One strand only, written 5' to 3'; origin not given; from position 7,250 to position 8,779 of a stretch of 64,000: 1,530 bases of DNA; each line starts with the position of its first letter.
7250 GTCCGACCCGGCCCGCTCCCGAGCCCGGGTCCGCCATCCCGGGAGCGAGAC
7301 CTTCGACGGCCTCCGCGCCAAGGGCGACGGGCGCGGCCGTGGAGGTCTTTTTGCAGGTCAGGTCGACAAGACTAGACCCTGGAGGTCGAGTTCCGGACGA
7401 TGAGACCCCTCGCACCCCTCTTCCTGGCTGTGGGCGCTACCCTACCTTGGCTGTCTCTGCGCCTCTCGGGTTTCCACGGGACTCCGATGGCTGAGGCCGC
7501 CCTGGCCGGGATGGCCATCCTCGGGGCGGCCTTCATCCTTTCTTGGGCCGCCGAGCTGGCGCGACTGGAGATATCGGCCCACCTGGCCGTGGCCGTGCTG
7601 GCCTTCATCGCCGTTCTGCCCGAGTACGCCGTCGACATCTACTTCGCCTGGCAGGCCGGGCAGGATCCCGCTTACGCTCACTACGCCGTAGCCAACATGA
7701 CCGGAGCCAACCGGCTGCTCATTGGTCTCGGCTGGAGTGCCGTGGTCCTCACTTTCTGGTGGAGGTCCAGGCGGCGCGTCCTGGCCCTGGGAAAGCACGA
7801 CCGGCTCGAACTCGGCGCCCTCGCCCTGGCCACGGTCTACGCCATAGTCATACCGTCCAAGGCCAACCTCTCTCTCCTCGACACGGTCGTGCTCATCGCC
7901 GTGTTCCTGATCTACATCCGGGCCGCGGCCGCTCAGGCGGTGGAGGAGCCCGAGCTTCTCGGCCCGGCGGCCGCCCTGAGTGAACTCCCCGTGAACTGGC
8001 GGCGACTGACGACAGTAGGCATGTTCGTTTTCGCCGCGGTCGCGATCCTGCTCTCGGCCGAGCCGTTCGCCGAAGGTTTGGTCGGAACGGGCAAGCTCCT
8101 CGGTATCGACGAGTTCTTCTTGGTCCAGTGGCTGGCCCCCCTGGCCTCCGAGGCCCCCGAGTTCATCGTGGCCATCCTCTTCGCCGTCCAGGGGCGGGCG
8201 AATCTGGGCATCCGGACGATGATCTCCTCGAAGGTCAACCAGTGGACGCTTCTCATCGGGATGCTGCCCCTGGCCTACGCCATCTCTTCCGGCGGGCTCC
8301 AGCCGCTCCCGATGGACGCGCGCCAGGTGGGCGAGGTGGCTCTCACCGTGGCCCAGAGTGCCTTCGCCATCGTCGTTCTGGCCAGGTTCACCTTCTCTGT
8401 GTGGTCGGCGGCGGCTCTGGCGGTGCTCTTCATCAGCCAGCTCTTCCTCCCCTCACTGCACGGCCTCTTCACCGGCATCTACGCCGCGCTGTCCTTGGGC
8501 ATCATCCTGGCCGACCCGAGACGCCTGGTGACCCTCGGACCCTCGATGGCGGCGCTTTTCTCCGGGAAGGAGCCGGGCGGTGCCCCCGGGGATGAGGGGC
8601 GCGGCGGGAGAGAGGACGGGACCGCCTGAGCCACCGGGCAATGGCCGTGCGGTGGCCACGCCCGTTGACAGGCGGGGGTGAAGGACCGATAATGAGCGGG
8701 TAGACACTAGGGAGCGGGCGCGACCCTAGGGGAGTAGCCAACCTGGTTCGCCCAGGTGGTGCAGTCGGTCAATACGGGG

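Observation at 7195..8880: Two consecutive transporter genes (CaCA antiporter, TerC) each preceded by a GGGGAGUAGCC-containing yybP-ykoY-like leader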

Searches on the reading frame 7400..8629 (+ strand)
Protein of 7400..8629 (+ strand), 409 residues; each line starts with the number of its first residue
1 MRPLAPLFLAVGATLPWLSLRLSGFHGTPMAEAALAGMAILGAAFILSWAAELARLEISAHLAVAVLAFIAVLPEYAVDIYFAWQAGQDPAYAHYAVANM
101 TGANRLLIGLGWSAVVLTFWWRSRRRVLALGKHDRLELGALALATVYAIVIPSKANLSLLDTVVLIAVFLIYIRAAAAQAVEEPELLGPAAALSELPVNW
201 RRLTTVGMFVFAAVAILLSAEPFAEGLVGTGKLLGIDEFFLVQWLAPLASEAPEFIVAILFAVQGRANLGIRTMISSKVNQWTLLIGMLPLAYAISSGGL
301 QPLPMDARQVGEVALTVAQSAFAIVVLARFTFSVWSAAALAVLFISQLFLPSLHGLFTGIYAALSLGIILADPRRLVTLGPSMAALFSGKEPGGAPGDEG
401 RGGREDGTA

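Call 10: search_protein_families(library=pfam, proteins=[window:7400-8629:+])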
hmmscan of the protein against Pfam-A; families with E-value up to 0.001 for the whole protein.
window:7400-8629:+ (409 aa): 1 family
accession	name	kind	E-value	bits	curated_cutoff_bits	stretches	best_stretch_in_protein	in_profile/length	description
PF01699.29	Na_Ca_ex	-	2.4e-25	89.7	24.9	2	206-350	3-148/151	Sodium/calcium exchanger protein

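Call 23: find_homologous_proteins(query=window:7400-8629:+, max_evalue=1e-10)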
Query window:7400-8629:+ (409 aa): 7999 proteins with E <= 1e-10 among 8000 candidates; the best 120 are listed.
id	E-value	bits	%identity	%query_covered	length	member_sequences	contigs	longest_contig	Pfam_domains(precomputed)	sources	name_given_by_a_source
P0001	2.1e-247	839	98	100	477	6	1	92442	PF01699.30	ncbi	ncbi:MAG: sodium:calcium antiporter [Bacillota bacterium]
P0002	2.7e-188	644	75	98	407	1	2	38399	PF01699.30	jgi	-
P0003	1.4e-180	619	74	98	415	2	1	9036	PF01699.30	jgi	-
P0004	6.2e-165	567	69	99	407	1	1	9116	PF01699.30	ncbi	-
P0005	9.8e-163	560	70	96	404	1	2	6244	PF01699.30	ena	-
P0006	1.2e-161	556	71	88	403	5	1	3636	PF01699.30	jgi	-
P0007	9.6e-158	544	68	97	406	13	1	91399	PF01699.30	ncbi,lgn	-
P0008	1.2e-157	543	68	96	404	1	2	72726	PF01699.30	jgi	jgi:cation:H+ antiporter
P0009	1.3e-156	540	65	99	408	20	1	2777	PF01699.30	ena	-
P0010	1.6e-156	540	66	98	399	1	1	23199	PF01699.30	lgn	-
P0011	2.2e-156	539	68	95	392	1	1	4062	PF01699.30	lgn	-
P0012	4.3e-154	532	65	99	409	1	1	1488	PF01699.30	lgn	-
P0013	6.3e-154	531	63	100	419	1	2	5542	PF01699.30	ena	-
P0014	7.6e-153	527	63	99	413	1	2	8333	PF01699.30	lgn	-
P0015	9.7e-152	524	67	92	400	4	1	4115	PF01699.30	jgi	-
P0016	3.7e-151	522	66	95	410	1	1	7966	PF01699.30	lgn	-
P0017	2.6e-150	519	61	100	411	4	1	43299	PF01699.30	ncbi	-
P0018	6.4e-150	518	69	88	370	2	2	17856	PF01699.30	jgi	jgi:cation:H+ antiporter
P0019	3.2e-149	516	63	95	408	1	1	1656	PF01699.30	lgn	-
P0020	4.3e-149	515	64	94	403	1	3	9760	PF01699.30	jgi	jgi:cation:H+ antiporter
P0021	2.1e-148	513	64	99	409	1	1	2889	PF01699.30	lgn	-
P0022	2.5e-148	513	62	98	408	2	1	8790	PF01699.30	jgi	-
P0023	2.7e-148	512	63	98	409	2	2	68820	PF01699.30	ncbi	ncbi:MAG: sodium:calcium antiporter [Bacillota bacterium]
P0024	1.7e-147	510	66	92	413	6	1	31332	PF01699.30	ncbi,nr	ncbi:MAG: sodium:calcium antiporter [Bacillota bacterium]|nr:sodium:calcium antiporter [Bacillota ba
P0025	1.8e-147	510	64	97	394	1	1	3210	PF01699.30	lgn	-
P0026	8.7e-145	501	64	96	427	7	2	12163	PF01699.30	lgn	-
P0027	3.1e-140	486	65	88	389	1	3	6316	PF01699.30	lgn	-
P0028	5.9e-138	478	64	88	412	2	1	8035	PF01699.30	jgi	-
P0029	6.7e-134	465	61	93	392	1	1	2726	PF01699.30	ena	-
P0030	9.0e-133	461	61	90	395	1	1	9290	PF01699.30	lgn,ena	-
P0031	1.7e-131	457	57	98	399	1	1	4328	PF01699.30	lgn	-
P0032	2.9e-131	456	59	94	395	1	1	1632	PF01699.30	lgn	-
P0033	9.3e-131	455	59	97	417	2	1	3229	PF01699.30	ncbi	-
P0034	6.9e-130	452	62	87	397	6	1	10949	PF01699.30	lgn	-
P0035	1.0e-129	451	60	92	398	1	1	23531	PF01699.30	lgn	-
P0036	1.4e-129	451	59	93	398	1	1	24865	PF01699.30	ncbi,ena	ncbi:MAG TPA: sodium:calcium antiporter [Chloroflexota bacterium]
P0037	4.0e-129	449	60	89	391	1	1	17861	PF01699.30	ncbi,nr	ncbi:MAG: sodium:calcium antiporter [Chloroflexota bacterium]|nr:MAG: sodium:calcium antiporter [Chl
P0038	3.6e-128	446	61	90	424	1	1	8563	PF01699.30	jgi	jgi:cation:H+ antiporter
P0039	8.3e-128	445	59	90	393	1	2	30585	PF01699.30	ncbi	ncbi:MAG: sodium:calcium antiporter [Chloroflexota bacterium]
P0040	2.4e-127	444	58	91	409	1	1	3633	PF01699.30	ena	-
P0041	2.1e-125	437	59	89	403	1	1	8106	PF01699.30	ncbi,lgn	-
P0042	4.0e-125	436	59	83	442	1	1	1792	PF01699.30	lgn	-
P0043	5.1e-124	433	61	82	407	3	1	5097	PF01699.30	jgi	-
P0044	3.9e-123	430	57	92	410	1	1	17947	PF01699.30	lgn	-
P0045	5.8e-123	429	59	86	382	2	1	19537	PF01699.30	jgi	jgi:cation:H+ antiporter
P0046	9.0e-123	428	58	89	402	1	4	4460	PF01699.30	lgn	-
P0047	6.6e-122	426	56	90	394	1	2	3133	PF01699.30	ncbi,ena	-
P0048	2.5e-121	424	53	92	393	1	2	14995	PF01699.30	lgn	-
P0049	3.6e-120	420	57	91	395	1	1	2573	PF01699.30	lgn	-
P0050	8.0e-119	415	56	94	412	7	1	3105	PF01699.30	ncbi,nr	ncbi:MAG: sodium:calcium antiporter [Candidatus Rokubacteria bacterium]|nr:sodium:calcium antiporter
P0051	2.1e-118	414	61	81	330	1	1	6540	PF01699.30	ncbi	ncbi:MAG: sodium:calcium antiporter, partial [Chloroflexota bacterium]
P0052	7.2e-118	412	57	92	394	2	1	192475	PF01699.30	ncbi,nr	ncbi:MAG: sodium:calcium antiporter [Chloroflexi bacterium]|nr:sodium:calcium antiporter [Chloroflex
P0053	7.5e-118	412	54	96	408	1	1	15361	PF01699.30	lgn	-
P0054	9.3e-118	412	57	87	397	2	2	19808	PF01699.30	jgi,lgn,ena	jgi:cation:H+ antiporter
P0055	1.1e-117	412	56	87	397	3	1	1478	PF01699.30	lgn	-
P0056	1.1e-117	412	58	91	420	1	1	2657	PF01699.30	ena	-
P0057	1.3e-117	411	57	90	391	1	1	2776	PF01699.30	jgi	jgi:cation:H+ antiporter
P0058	1.4e-117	411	54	95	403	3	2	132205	PF01699.30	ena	-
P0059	1.6e-117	411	63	82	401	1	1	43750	PF01699.30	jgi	jgi:cation:H+ antiporter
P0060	1.9e-117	411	61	82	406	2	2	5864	PF01699.30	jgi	jgi:cation:H+ antiporter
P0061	2.0e-117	411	55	94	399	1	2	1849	PF01699.30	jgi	jgi:cation:H+ antiporter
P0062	2.4e-117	411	56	89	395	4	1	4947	PF01699.30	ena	-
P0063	3.4e-117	410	59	85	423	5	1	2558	PF01699.30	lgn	-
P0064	5.1e-117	410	59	90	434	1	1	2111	PF01699.30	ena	-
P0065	5.3e-117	409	56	87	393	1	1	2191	PF01699.30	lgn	-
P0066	5.6e-117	409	56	95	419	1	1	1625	PF01699.30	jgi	jgi:cation:H+ antiporter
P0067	5.8e-117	409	56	87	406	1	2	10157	PF01699.30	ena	-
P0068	7.2e-117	409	54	93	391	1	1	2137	PF01699.30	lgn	-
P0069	1.4e-116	408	54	90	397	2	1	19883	PF01699.30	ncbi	ncbi:MAG: sodium:calcium antiporter [Candidatus Binatia bacterium]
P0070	1.5e-116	408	56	89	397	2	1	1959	PF01699.30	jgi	-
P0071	1.7e-116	408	55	90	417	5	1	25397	PF01699.30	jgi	jgi:cation:H+ antiporter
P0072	2.2e-116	407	55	99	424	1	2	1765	PF01699.30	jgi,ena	jgi:cation:H+ antiporter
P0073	3.4e-116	407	54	92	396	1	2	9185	PF01699.30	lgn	-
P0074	3.7e-116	407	54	89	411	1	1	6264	PF01699.30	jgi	jgi:cation:H+ antiporter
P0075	4.6e-116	406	54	89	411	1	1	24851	PF01699.30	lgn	-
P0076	5.0e-116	406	54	95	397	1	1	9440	PF01699.30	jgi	-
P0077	5.1e-116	406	57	89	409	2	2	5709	PF01699.30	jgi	-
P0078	5.7e-116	406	57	89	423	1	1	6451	PF01699.30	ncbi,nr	ncbi:MAG: sodium:calcium antiporter [Chloroflexi bacterium]|nr:sodium:calcium antiporter [Chloroflex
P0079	7.2e-116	406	56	88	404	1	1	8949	PF01699.30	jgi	jgi:cation:H+ antiporter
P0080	9.0e-116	405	57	91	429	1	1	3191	PF01699.30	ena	-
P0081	1.3e-115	405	53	91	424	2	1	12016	PF01699.30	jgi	-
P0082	1.4e-115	405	56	84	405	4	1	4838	PF01699.30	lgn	-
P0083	1.5e-115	405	55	87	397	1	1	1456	PF01699.30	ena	-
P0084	1.6e-115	405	55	91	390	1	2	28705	PF01699.30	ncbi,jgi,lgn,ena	-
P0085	2.2e-115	404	53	92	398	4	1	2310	PF01699.30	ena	-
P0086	2.4e-115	404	56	87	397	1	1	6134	PF01699.30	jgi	-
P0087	2.7e-115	404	55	94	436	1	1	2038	PF01699.30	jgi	jgi:cation:H+ antiporter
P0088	2.7e-115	404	53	96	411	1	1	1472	PF01699.30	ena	-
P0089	3.1e-115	404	53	96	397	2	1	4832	PF01699.30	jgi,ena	-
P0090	3.5e-115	403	58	90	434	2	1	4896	PF01699.30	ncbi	-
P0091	3.9e-115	403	55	87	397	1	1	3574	PF01699.30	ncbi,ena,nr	ncbi:MAG TPA: hypothetical protein VE131_14390 [Terriglobales bacterium]|nr:hypothetical protein [Te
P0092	4.1e-115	403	56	88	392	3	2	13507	PF01699.30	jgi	jgi:cation:H+ antiporter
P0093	5.1e-115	403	54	89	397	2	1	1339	PF01699.30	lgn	-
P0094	5.9e-115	403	54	89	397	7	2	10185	PF01699.30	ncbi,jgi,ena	-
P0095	6.7e-115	403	55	89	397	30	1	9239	PF01699.30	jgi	jgi:cation:H+ antiporter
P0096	6.9e-115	402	54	89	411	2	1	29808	PF01699.30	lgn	-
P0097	7.0e-115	402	58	83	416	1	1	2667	PF01699.30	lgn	-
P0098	7.3e-115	402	55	91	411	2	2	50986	PF01699.30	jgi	jgi:cation:H+ antiporter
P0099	7.4e-115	402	56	88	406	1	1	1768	PF01699.30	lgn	-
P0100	7.7e-115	402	55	90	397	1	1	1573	PF01699.30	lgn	-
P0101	7.9e-115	402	55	89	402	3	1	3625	PF01699.30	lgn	-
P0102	8.4e-115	402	56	87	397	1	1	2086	PF01699.30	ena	-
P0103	8.5e-115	402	57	90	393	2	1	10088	PF01699.30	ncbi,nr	ncbi:MAG: sodium:calcium antiporter [Armatimonadetes bacterium]|nr:sodium:calcium antiporter [Armati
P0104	8.7e-115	402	58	87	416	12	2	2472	PF01699.30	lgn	-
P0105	1.0e-114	402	56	87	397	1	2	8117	PF01699.30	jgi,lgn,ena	-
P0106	1.2e-114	402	54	91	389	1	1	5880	PF01699.30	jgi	jgi:cation:H+ antiporter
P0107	1.3e-114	402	53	95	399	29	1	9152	PF01699.30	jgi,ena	-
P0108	1.7e-114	401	53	87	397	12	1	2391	PF01699.30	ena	-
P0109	1.8e-114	401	55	89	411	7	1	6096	PF01699.30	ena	-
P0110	2.0e-114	401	54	94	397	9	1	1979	PF01699.30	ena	-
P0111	2.0e-114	401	53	95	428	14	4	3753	PF01699.30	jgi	jgi:cation:H+ antiporter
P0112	2.1e-114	401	54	93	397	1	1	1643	PF01699.30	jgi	jgi:cation:H+ antiporter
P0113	2.1e-114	401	-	-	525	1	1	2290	PF01699.30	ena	-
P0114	2.4e-114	401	55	88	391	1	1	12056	PF01699.30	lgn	-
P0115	2.7e-114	401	52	96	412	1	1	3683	PF01699.30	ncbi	-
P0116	3.1e-114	400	54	91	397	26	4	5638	PF01699.30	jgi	jgi:cation:H+ antiporter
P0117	3.8e-114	400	55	86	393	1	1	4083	PF01699.30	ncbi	ncbi:MAG: sodium:calcium antiporter [Candidatus Binatia bacterium]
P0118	4.0e-114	400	55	88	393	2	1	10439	PF01699.30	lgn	-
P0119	4.2e-114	400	52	96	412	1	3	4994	PF01699.30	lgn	-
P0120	4.2e-114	400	55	89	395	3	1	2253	PF01699.30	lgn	-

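Call 25: find_related_loci(query=A1, collection=genome_contigs, flank=3000)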
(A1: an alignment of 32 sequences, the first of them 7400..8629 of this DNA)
Query A1 (409 aa) in genome_contigs; peptide patterns used: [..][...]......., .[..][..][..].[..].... (x = any residue, [..] = any of these).
599 stretches matched a pattern (row limit reached: there are more); 593 encode a relative of the query (tblastn E <= 1e-3); the best 80 are kept; 80 distinct loci.
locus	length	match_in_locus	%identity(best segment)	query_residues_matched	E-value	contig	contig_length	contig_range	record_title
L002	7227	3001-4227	61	1-408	7e-158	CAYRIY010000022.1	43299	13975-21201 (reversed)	MAG TPA_asm: uncultured Clostridia bacterium isolate SRP268622_co1_581 genome assembly, contig: NODE_1598_length_43299_c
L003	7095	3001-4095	60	15-379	1e-120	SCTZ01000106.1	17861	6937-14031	MAG: Chloroflexota bacterium isolate FW602_bin.16 FW602_bin.16-58950, whole genome shotgun sequence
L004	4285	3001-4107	54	14-378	2e-117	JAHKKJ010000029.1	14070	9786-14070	MAG: Deltaproteobacteria bacterium isolate CR_Sed_300A_bin.10 scaffold_80, whole genome shotgun sequence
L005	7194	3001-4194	52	14-397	1e-114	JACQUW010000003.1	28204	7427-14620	MAG: Deltaproteobacteria bacterium isolate NC_groundwater_1447_Ag_S-0.65um_55_23 S_p65_S5_coassembly_k141_59386, whole g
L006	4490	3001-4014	53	15-352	2e-112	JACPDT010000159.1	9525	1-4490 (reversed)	MAG: Armatimonadetes bacterium isolate NC_groundwater_316_Ag_B-0.1um_55_8 GD18-4_B1_scaffold_573155, whole genome shotgu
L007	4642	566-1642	57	17-373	1e-112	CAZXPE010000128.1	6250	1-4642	MAG TPA_asm: uncultured bacterium isolate SRP090828_co1_86 genome assembly, contig: NODE_2952_length_6250_cov_12.847135,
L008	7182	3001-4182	50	10-401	5e-112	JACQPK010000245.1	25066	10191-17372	MAG: Elusimicrobia bacterium isolate NC_groundwater_1305_Ag_S-0.2um_70_34 S_p2_S4_coassembly_k141_1691160, whole genome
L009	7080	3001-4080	51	13-370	6e-112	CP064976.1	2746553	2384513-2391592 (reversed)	MAG: Deltaproteobacteria bacterium isolate EsbW_18-Q3-R4-48_MAXAC.279_cln chromosome, complete genome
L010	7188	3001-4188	50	7-401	5e-111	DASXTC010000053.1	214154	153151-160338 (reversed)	MAG TPA_asm: Candidatus Polarisedimenticolia bacterium isolate SMAG_U4682 k141_803715, whole genome shotgun sequence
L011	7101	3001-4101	51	17-379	5e-111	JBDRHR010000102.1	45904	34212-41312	MAG: Nitrospirota bacterium isolate MEGAHIT-group-1.534 k141_8216143, whole genome shotgun sequence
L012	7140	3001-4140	52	14-394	4e-111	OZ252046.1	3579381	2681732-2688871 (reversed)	MAG: Dehalococcoidia bacterium isolate ad336184-ad58-47b0-9b5a-c7672a60f3bb genome assembly, chromosome: 1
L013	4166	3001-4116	52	10-379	1e-110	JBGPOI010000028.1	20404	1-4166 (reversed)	MAG: Candidatus Binatia bacterium isolate OBJ_0618_7090110_195 k141_777945_length_20404_cov_69.3918, whole genome shotgu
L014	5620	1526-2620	52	7-369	2e-110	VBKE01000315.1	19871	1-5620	MAG: Deltaproteobacteria bacterium isolate DP_1 14_1009_09_30cm_scaffold_1548, whole genome shotgun sequence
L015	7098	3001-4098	55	14-375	5e-110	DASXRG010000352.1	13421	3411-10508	MAG TPA_asm: Candidatus Binatia bacterium isolate SMAG_U4633 k141_931055, whole genome shotgun sequence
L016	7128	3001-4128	54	15-388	3e-109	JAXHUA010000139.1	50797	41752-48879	MAG: Chloroflexota bacterium isolate MAG39_tar_biofilm MAG39_139, whole genome shotgun sequence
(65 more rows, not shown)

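Call 28: find_related_loci(query=window:7400-8629:+, collection=metagenome_contigs, flank=2500)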
Query window:7400-8629:+ (409 aa) in metagenome_contigs; peptide patterns used: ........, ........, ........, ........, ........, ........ (x = any residue, [..] = any of these).
447 stretches matched a pattern; 55 encode a relative of the query (tblastn E <= 1e-3); 54 distinct loci.
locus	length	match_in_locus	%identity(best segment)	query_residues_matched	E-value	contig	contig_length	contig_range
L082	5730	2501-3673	70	6-396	2e-167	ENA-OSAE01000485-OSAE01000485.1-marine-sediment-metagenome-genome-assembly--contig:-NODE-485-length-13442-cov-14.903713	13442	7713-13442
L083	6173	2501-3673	68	6-396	5e-165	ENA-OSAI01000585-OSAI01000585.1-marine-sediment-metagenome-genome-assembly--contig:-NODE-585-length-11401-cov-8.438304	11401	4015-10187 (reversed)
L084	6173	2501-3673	66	1-392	1e-160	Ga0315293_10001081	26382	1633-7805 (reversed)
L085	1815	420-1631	63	1-409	2e-173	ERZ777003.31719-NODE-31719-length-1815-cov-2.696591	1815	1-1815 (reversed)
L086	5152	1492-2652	68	4-390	2e-159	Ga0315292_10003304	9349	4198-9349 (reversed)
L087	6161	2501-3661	68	4-390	8e-159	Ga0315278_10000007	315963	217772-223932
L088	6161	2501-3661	68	4-390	3e-158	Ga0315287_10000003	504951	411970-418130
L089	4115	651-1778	67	1-376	6e-163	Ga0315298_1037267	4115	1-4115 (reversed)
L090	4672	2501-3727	60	1-408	3e-159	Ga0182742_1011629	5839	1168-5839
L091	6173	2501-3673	63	6-399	3e-146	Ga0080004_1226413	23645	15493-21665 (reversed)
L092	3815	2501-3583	64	1-361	2e-138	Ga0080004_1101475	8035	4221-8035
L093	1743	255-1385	53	7-383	3e-127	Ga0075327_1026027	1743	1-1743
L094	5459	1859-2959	55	15-379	9e-118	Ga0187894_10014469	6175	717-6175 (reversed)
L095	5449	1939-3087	54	17-405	5e-115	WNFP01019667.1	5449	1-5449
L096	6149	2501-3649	54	17-405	5e-115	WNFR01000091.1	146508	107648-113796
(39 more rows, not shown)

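Call 38: find_encoding_contigs(protein=P0002, flank=2500, max_places=3)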
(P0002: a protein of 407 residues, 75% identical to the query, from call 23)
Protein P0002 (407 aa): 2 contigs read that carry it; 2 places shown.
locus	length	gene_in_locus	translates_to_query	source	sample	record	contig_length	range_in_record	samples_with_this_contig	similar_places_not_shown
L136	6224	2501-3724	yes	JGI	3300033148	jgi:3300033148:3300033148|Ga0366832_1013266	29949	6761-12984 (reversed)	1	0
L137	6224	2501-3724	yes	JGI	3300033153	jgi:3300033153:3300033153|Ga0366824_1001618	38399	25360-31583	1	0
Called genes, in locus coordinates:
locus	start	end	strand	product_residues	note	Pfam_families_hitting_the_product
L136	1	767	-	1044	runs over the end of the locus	PF03853:YjeF_N, PF01256:Carb_kinase, PF01168:Ala_racemase_N, PF00842:Ala_racemase_C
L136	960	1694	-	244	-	PF00881:Nitroreductase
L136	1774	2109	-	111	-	PF13596:PAS_10 (weak), PF08448:PAS_4 (weak)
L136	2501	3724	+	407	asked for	PF01699:Na_Ca_ex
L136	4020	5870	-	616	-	PF13522:GATase_6, PF13537:GATase_7, PF01380:SIS, PF13580:SIS_2 (faint), PF01380:SIS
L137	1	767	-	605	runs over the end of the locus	PF03853:YjeF_N, PF01256:Carb_kinase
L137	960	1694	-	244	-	PF00881:Nitroreductase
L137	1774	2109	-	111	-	PF13596:PAS_10 (weak), PF08448:PAS_4 (weak)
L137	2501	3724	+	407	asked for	PF01699:Na_Ca_ex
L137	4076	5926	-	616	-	PF13522:GATase_6, PF13537:GATase_7, PF01380:SIS, PF13580:SIS_2 (faint), PF01380:SIS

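Call 39: find_encoding_contigs(protein=P0004, flank=2500, max_places=3)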
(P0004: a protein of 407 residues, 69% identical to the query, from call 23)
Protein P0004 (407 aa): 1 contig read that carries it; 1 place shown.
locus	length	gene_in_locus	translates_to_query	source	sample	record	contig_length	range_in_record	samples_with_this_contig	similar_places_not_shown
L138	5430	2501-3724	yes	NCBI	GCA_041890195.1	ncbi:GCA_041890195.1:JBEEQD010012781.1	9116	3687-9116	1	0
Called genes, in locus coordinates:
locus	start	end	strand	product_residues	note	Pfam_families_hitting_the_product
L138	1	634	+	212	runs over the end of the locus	PF00072:Response_reg, PF00196:GerE, PF08281:Sigma70_r4_2 (weak)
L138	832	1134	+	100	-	-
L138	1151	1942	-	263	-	PF00881:Nitroreductase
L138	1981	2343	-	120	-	-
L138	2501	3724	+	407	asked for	PF01699:Na_Ca_ex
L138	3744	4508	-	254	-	PF01925:TauE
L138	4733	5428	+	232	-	?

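Call 40: find_encoding_contigs(protein=P0007, flank=2500, max_places=3)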
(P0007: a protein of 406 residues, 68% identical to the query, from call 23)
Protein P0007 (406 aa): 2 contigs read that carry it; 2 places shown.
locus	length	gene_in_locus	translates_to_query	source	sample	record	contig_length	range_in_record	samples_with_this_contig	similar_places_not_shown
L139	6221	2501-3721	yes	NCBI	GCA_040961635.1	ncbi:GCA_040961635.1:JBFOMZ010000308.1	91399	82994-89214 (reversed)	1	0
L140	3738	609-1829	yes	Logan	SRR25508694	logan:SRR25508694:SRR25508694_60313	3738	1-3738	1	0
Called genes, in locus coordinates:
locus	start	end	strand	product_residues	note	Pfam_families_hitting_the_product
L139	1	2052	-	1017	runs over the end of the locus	PF00005:ABC_tran (faint), PF02463:SMC_N (faint), PF13191:AAA_16 (faint), PF13304:AAA_21 (faint), PF13476:AAA_23 (faint), PF13555:AAA_29 (faint), PF17760:UvrA_inter, PF17755:UvrA_DNA-bind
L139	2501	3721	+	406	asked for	PF01699:Na_Ca_ex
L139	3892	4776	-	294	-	PF00656:Peptidase_C14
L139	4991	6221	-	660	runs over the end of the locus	PF00270:DEAD (weak), PF04851:ResIII, PF17757:UvrB_inter, PF27431:UvrB_3rd, PF00271:Helicase_C, PF12344:UvrB, PF02151:UVR (weak)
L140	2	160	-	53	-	?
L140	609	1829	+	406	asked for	PF01699:Na_Ca_ex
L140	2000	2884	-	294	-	PF00656:Peptidase_C14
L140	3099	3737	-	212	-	?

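Call 41: find_encoding_contigs(protein=P0001, flank=6000, max_places=3)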
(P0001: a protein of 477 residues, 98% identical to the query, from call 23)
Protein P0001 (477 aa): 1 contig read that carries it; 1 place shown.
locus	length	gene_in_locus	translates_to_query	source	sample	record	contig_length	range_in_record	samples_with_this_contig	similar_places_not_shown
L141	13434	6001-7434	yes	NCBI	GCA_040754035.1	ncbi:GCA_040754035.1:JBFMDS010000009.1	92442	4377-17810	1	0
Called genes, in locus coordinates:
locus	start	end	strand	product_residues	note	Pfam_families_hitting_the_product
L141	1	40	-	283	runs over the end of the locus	PF07722:Peptidase_C26, PF00117:GATase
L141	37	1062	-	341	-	PF00291:PALP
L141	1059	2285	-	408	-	PF01168:Ala_racemase_N, PF00842:Ala_racemase_C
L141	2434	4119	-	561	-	PF03853:YjeF_N, PF01256:Carb_kinase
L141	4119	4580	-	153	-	PF01648:ACPS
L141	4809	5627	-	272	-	PF01261:AP_endonuc_2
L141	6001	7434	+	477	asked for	PF01699:Na_Ca_ex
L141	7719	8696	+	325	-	PF03741:TerC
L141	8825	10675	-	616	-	PF13522:GATase_6, PF13537:GATase_7, PF01380:SIS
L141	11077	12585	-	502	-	PF02878:PGM_PMM_I, PF02879:PGM_PMM_II, PF02880:PGM_PMM_III, PF00408:PGM_PMM_IV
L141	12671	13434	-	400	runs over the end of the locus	PF07949:YbbR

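Call 51: search_protein_families(library=ncbifam, proteins=[window:7400-8629:+], max_evalue=0.001)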
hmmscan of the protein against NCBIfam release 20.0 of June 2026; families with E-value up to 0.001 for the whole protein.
window:7400-8629:+ (409 aa): 1 family
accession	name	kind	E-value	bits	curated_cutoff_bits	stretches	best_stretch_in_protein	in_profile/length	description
TIGR00367.1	TIGR00367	hypoth_equivalog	3.5e-05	23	179.65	1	204-295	3-95/312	calcium/sodium antiporter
